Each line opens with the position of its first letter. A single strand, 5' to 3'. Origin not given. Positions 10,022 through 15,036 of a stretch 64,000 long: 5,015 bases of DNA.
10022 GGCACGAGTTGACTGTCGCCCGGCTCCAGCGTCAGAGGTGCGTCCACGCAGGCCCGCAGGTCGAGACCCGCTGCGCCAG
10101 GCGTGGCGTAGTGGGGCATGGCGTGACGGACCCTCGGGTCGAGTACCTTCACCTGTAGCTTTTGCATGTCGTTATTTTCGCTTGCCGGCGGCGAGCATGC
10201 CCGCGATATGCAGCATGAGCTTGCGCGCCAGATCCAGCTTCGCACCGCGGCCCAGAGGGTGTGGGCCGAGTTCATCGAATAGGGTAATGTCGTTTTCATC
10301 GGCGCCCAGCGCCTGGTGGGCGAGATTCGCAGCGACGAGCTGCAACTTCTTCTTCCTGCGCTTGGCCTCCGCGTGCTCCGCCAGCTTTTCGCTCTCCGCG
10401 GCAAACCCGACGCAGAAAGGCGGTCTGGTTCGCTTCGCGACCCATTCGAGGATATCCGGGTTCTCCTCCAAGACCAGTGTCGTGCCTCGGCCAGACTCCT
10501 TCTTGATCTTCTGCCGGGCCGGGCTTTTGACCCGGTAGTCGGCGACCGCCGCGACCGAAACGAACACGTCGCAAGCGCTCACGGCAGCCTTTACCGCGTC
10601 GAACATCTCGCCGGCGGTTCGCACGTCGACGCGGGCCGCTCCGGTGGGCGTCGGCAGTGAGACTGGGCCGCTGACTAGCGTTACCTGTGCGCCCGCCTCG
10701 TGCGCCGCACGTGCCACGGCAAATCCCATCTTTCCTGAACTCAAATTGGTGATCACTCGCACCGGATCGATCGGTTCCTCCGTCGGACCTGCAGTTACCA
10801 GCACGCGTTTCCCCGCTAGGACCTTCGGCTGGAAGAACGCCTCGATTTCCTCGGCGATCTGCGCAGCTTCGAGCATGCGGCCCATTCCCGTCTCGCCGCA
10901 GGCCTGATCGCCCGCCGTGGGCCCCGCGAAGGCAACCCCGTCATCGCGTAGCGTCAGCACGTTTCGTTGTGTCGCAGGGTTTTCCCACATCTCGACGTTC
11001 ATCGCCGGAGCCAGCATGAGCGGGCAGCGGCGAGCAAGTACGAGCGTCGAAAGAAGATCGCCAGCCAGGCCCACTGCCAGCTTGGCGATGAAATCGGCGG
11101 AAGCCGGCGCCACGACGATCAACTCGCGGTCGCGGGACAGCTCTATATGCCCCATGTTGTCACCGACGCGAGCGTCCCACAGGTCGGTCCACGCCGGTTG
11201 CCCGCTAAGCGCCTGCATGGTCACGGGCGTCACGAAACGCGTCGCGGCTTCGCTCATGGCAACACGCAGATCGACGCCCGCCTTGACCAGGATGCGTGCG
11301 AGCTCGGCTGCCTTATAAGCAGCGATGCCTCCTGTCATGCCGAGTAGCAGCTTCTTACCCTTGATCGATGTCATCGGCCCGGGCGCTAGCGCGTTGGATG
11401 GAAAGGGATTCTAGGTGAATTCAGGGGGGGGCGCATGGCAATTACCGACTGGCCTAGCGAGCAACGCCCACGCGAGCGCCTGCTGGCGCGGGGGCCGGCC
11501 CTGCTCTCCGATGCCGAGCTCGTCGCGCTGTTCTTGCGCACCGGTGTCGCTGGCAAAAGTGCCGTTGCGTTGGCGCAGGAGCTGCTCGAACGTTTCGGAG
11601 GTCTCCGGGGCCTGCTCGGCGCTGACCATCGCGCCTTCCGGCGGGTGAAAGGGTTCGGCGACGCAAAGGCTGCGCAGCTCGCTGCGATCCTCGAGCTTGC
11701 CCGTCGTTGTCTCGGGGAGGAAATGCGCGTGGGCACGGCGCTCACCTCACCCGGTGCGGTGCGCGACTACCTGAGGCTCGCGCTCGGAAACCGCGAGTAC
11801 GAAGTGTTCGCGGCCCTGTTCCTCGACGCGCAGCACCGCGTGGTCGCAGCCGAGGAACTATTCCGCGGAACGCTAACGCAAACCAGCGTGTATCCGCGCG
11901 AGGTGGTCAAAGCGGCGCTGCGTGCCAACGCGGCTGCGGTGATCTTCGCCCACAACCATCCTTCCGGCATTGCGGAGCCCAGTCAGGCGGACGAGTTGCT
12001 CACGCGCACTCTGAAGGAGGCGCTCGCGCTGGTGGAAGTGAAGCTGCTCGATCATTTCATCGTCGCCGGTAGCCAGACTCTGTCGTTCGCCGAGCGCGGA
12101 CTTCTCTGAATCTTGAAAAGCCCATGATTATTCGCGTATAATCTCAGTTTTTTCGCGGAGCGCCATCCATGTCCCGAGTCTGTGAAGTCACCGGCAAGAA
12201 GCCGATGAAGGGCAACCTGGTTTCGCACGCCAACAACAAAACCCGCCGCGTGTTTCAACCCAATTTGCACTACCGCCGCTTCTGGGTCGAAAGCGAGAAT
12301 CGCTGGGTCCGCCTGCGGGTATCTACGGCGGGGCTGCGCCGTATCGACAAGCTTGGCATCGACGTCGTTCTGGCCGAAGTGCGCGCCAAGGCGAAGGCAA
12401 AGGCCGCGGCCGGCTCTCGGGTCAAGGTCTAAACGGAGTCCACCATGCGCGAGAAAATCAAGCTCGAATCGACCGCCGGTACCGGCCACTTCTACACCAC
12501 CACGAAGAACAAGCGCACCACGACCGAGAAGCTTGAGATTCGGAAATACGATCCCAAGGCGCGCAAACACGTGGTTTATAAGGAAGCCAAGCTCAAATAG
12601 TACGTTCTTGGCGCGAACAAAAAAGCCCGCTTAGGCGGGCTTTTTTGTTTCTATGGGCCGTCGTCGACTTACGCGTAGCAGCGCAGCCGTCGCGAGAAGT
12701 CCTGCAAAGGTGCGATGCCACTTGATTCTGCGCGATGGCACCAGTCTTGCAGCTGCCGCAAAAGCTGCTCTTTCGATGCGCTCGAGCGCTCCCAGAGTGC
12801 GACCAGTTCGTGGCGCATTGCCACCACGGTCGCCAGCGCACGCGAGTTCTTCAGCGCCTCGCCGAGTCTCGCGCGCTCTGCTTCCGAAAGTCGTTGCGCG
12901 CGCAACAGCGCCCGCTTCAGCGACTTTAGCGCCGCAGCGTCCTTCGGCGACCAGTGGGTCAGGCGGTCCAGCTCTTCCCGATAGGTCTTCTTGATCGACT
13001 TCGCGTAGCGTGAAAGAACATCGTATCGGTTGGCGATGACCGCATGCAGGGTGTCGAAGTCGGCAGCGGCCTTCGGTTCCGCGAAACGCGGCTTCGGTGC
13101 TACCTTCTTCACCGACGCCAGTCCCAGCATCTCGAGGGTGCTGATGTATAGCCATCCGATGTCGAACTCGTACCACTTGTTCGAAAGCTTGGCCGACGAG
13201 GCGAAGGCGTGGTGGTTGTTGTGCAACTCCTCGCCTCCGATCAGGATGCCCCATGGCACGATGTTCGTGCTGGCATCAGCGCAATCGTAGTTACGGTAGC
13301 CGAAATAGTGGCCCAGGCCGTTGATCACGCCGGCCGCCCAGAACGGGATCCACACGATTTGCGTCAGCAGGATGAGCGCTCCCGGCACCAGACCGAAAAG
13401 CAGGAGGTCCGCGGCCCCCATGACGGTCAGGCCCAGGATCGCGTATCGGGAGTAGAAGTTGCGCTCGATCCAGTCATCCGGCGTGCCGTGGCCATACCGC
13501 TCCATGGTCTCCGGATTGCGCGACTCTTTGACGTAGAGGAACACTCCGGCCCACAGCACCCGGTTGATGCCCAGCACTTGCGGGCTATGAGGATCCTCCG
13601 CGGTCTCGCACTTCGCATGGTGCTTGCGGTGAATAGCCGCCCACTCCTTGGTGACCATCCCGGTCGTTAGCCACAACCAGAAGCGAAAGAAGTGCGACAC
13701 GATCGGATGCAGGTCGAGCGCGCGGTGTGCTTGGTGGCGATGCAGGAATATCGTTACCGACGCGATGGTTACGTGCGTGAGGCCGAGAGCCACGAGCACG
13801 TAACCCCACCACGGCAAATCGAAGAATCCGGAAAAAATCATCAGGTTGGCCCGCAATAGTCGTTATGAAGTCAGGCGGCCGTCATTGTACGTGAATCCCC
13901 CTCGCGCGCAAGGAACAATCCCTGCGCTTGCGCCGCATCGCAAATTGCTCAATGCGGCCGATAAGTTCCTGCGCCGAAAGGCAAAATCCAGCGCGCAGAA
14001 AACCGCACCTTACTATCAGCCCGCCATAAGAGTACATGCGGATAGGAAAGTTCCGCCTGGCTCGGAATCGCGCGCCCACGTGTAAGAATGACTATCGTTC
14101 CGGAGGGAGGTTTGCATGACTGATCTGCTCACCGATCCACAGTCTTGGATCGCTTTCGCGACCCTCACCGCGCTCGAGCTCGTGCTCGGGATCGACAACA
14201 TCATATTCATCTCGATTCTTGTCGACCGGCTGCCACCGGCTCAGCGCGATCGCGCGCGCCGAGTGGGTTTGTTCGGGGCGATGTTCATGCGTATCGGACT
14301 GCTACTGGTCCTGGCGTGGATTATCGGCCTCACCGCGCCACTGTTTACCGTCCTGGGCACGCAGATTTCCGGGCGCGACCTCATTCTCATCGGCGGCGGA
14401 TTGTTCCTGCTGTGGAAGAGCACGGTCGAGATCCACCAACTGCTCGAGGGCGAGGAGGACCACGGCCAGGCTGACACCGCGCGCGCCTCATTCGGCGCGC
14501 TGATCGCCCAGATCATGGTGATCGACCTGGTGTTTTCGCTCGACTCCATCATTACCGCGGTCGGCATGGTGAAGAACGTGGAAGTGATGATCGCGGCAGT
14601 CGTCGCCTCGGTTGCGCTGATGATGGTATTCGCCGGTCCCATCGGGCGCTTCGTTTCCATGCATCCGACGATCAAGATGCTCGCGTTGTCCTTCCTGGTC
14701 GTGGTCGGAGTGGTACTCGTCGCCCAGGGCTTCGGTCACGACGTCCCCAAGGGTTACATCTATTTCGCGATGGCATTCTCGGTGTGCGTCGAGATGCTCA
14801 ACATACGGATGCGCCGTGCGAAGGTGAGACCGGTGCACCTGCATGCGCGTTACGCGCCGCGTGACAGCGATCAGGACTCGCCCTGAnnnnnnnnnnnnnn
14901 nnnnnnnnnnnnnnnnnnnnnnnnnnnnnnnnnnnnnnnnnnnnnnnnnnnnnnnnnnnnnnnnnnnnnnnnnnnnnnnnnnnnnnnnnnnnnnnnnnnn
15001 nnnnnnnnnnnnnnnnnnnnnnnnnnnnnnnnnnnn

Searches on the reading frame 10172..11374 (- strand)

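Call 43: search_protein_families(library=pfam, proteins=[window:10172-11374:-], max_evalue=0.00001)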
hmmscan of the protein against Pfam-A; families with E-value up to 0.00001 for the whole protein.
window:10172-11374:- (400 aa): 2 families
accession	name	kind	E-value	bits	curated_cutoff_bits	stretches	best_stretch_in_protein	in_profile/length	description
PF04127.22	DFP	-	7e-67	225.3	22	1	186-365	1-185/186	DNA/pantothenate metabolism flavoprotein C-terminal domain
PF02441.25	Flavoprotein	-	3.4e-29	102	22.7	1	7-178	1-159/162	Flavoprotein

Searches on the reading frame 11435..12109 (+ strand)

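Call 44: search_protein_families(library=pfam, proteins=[window:11435-12109:+], max_evalue=0.00001)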
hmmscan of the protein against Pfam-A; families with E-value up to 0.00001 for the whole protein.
window:11435-12109:+ (224 aa): 2 families
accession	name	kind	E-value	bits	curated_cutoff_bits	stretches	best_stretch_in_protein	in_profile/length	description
PF04002.20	RadC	-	6.4e-44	149.2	22.1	1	103-223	1-121/121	RadC-like JAB domain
PF20582.4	UPF0758_N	-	1.7e-27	95.7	27.1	1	3-80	1-77/77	UPF0758 N-terminal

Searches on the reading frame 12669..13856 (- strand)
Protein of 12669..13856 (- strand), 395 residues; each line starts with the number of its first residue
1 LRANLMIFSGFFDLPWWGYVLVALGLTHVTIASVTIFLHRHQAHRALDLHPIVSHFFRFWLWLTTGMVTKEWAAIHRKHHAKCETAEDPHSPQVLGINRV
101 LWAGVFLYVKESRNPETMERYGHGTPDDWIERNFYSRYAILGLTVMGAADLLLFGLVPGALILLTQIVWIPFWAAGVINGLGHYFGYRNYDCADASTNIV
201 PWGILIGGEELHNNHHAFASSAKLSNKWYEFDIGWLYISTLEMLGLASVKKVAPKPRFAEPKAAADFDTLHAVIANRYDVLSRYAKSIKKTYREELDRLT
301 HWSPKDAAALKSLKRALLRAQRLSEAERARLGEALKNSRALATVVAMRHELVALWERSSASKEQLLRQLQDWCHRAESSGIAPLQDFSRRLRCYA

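Call 44: search_protein_families(library=pfam, proteins=[window:12669-13856:-], max_evalue=0.00001)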
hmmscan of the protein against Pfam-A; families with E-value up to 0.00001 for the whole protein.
window:12669-13856:- (395 aa): 2 families
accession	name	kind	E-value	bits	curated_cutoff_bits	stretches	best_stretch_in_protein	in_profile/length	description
PF00487.30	FA_desaturase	-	6.2e-17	62.6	29.7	1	16-219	3-224/253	Fatty acid desaturase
PF01610.23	DDE_Tnp_ISL3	-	8.3e-10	39.3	23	1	273-392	79-194/240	Transposase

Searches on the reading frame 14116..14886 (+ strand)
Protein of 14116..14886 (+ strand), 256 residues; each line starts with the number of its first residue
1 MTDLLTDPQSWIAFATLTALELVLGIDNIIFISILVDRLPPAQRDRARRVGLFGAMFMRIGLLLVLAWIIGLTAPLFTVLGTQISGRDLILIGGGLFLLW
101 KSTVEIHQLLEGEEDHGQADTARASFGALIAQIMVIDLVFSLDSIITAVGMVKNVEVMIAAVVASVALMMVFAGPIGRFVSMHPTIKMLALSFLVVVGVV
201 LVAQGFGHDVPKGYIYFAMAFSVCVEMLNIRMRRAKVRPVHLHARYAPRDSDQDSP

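Call 44: search_protein_families(library=pfam, proteins=[window:14116-14886:+], max_evalue=0.00001)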
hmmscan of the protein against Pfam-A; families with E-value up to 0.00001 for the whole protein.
window:14116-14886:+ (256 aa): 1 family
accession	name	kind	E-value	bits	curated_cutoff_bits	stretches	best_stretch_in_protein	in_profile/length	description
PF03741.22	TerC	-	8.9e-46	156.3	27.8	1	16-204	2-177/178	Integral membrane protein TerC family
